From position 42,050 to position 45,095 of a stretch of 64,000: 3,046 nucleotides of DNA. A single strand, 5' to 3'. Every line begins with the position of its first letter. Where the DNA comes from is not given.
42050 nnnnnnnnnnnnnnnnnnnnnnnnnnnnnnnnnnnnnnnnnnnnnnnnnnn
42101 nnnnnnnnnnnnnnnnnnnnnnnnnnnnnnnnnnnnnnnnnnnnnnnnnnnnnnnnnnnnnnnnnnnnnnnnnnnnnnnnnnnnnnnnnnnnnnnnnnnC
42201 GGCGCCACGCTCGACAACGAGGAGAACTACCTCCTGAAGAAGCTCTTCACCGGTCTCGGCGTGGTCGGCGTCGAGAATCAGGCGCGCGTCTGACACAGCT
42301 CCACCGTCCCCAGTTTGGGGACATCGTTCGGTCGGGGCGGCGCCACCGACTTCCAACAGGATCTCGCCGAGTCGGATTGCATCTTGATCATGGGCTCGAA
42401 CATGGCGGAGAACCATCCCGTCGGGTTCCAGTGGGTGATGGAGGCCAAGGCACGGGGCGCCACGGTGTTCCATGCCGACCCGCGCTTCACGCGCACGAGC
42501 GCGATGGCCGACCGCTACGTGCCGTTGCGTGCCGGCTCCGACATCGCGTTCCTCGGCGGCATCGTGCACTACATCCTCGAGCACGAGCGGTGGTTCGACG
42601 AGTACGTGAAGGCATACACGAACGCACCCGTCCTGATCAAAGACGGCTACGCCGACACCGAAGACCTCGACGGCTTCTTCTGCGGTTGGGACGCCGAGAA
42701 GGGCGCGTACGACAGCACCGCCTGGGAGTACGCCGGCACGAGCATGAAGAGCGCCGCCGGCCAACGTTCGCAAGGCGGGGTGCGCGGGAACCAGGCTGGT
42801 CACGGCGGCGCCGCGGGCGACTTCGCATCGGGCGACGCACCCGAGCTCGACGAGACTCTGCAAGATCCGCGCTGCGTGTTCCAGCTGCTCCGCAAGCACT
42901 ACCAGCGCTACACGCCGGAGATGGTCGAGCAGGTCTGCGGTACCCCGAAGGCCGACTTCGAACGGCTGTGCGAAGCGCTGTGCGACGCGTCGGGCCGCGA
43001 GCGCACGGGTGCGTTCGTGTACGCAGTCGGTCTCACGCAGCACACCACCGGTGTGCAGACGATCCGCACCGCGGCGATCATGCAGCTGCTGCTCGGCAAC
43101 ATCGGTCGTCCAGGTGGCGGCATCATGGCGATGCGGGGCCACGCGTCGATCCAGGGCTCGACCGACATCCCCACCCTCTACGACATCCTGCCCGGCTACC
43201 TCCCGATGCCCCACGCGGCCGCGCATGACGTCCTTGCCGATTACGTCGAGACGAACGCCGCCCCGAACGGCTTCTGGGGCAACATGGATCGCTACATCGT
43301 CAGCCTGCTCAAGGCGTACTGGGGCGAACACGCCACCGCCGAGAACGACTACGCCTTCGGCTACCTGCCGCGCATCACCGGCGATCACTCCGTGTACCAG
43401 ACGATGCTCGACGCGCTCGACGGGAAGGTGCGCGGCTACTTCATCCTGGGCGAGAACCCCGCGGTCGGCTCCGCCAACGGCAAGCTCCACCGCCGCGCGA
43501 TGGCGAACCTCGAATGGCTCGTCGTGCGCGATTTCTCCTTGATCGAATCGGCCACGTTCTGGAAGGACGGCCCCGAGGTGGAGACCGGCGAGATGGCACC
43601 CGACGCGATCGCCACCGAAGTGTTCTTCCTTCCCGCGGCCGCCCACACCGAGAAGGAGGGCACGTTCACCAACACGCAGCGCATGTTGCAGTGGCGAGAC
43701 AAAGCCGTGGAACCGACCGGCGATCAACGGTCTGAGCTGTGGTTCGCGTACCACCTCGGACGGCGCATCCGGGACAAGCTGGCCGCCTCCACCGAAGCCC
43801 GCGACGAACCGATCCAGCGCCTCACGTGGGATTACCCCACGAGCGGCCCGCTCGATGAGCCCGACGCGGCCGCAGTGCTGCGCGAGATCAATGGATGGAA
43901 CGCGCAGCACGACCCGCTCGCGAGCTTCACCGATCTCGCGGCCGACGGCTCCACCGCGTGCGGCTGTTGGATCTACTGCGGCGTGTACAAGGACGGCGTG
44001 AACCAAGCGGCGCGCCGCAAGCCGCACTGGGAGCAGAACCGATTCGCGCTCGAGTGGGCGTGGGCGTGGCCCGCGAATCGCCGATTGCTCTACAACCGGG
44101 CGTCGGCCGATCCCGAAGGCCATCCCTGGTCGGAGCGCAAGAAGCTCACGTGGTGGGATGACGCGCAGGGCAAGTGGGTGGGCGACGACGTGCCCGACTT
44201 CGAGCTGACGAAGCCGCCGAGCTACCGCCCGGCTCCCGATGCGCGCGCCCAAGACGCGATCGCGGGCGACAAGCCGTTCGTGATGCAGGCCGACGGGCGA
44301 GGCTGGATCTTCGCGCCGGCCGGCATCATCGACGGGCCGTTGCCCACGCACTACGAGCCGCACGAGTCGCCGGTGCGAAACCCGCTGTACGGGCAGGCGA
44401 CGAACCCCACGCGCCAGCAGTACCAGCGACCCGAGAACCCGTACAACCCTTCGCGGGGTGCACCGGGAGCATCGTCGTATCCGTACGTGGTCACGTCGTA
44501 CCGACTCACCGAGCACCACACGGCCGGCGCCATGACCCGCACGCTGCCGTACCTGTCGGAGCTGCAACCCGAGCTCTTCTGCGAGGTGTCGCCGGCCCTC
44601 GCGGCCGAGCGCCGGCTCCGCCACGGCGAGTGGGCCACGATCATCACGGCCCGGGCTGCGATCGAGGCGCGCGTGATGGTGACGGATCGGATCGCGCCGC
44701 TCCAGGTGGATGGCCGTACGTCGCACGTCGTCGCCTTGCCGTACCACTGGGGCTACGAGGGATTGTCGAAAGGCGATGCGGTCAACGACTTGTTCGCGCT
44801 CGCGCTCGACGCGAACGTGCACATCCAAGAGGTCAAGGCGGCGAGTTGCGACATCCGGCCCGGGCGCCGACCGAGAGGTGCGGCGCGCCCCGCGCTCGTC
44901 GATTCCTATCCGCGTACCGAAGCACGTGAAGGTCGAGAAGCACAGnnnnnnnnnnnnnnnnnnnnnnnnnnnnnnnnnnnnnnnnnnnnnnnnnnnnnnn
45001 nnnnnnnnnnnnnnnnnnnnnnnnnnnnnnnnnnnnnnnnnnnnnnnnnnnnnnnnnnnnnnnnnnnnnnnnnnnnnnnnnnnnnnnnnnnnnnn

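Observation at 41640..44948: In-frame TGA (42291-42293) fuses two ORF-track ORFs into one selenocysteine formate dehydrogenase, with a SECIS-like hairpin downstream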

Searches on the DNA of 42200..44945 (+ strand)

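Call 40: search_rna_families(source=window, start=42200, end=42450, threshold=evalue, max_evalue=10, show_alignments=2)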
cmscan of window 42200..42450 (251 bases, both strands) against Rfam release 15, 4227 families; matches with E-value up to 10: 2.
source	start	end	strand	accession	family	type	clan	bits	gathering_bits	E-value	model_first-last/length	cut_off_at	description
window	42288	42346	+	RF01989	SECIS_3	Cis-reg;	-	23.6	63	0.0033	1-59/59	no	Selenocysteine insertion sequence 3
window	42286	42343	+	RF01988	SECIS_2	Cis-reg;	-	17.7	70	0.6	1-55/55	no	Selenocysteine insertion sequence 2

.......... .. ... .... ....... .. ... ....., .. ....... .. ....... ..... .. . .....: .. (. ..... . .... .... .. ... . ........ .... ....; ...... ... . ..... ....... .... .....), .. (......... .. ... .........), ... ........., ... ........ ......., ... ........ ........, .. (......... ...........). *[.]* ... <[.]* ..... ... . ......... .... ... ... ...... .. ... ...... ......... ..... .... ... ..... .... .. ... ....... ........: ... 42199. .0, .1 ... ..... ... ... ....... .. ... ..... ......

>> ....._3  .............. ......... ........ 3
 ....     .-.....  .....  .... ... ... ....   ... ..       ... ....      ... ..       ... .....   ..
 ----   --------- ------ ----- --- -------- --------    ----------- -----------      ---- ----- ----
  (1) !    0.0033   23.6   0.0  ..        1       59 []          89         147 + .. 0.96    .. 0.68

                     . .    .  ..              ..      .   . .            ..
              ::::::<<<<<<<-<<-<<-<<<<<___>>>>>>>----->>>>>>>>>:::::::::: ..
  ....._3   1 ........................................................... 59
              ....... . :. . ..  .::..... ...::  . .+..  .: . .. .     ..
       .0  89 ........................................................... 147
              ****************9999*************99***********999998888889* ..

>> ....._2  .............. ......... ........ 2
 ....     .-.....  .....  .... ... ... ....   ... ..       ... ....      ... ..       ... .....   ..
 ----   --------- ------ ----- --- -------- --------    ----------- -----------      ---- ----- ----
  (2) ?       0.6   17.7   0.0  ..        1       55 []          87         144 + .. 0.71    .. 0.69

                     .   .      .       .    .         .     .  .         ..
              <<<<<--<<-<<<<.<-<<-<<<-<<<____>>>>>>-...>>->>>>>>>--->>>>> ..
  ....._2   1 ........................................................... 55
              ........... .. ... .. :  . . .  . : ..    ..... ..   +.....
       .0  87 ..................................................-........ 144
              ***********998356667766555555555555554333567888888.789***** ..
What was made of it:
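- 42288..42346 (+): Footprint of the full-length alignment to Rfam SECIS_3 (the FdnG/FdoG-type SECIS); only the apical hairpin inside it has comparative support. RF01989 matches model positions 1-59 of 59 at 23.6 bits, local E = 0.0033, below the gathering score of 63 (call 40).
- On Rfam SECIS_3 (RF01989): The score is 23.6 bits with local E = 0.0033, although the alignment runs the full length and is in register (call 40).
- The Rfam SECIS_3 score is far below the gathering threshold (call 40).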

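Call 57: build_rna_model(alignment_id=A2, structure=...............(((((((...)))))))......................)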
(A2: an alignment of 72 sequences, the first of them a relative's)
Model R1 built from alignment A2 (72 sequences, 54 columns); structure: as given.
model positions 54; base pairs 7; branch points 0; effective number of sequences 3.79; information 1.029 bits per position. Calibrated on 0.2 Mb of random sequence (short: E-values are rough).
structure used (alignment columns):
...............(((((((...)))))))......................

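Call 58: search_with_rna_model(model_id=R1, sources=[window, L021, L027, L031, L050, L053, L056, L063, L067, L081], max_evalue=10, show_alignments=2)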
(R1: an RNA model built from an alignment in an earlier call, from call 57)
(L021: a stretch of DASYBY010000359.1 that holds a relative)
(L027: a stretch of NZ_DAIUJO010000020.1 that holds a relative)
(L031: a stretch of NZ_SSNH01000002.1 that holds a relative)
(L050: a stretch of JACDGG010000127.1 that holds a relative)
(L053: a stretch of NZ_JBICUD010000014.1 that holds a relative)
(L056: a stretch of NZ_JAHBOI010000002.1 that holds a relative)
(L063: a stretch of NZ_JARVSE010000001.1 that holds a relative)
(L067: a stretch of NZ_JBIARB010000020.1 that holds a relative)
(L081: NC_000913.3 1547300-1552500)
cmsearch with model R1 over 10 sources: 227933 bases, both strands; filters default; matches with E-value up to 10: 27.
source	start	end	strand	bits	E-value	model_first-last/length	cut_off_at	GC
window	42291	42344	+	75.9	2.4e-13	1-54/54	no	0.69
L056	9998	10051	+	44.8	6.2e-07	1-54/54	no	0.72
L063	9998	10051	+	42.4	1.9e-06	1-54/54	no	0.78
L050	847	900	+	40.9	4e-06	1-54/54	no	0.74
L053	9998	10051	+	39.8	6.6e-06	1-54/54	no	0.72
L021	2249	2302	+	37.3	2.2e-05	1-54/54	no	0.76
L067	9998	10051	+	37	2.5e-05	1-54/54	no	0.8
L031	9998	10051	+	35.2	5.9e-05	1-54/54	no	0.74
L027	9998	10051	+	31.3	0.00038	1-54/54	no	0.74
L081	687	737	+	26.2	0.0042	1-54/54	no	0.57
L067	3198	3226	-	14.8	0.93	1-54/54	no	0.76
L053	6485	6527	+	13.7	1.6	1-54/54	no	0.72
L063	8528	8563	+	13.5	1.8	1-54/54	no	0.61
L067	16266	16307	-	12.8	2.4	1-54/54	no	0.69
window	39866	39905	-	12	3.5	1-54/54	no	0.65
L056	17630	17666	+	11.5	4.4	1-54/54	no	0.7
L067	13174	13214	-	11.2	5.2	1-54/54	no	0.66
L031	9413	9441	-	11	5.7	1-54/54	no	0.69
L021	851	896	-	10.1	8.7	1-54/54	no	0.7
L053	18208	18257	+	9.9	9.5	1-54/54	no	0.76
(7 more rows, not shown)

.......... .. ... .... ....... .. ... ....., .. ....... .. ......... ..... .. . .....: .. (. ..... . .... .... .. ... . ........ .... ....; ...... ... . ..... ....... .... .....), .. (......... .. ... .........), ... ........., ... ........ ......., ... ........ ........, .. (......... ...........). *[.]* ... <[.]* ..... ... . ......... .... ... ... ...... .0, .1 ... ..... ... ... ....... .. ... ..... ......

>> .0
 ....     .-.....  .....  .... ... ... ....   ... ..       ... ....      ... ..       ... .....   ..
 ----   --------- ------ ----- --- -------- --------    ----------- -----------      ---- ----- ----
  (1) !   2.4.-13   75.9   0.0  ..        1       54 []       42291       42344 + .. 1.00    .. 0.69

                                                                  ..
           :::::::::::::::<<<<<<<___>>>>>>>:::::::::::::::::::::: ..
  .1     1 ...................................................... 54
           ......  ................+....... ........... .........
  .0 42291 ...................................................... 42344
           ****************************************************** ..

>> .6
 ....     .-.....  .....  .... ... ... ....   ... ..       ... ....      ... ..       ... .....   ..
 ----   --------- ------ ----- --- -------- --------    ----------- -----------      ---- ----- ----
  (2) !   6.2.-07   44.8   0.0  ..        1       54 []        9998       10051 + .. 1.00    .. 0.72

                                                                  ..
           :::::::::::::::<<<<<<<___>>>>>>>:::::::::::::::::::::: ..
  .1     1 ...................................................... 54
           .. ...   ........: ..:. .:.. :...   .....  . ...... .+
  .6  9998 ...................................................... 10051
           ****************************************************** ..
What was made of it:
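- It scores 75.9 bits on the Sec-type model, against 31-45 bits for Cys-type genes (call 58).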
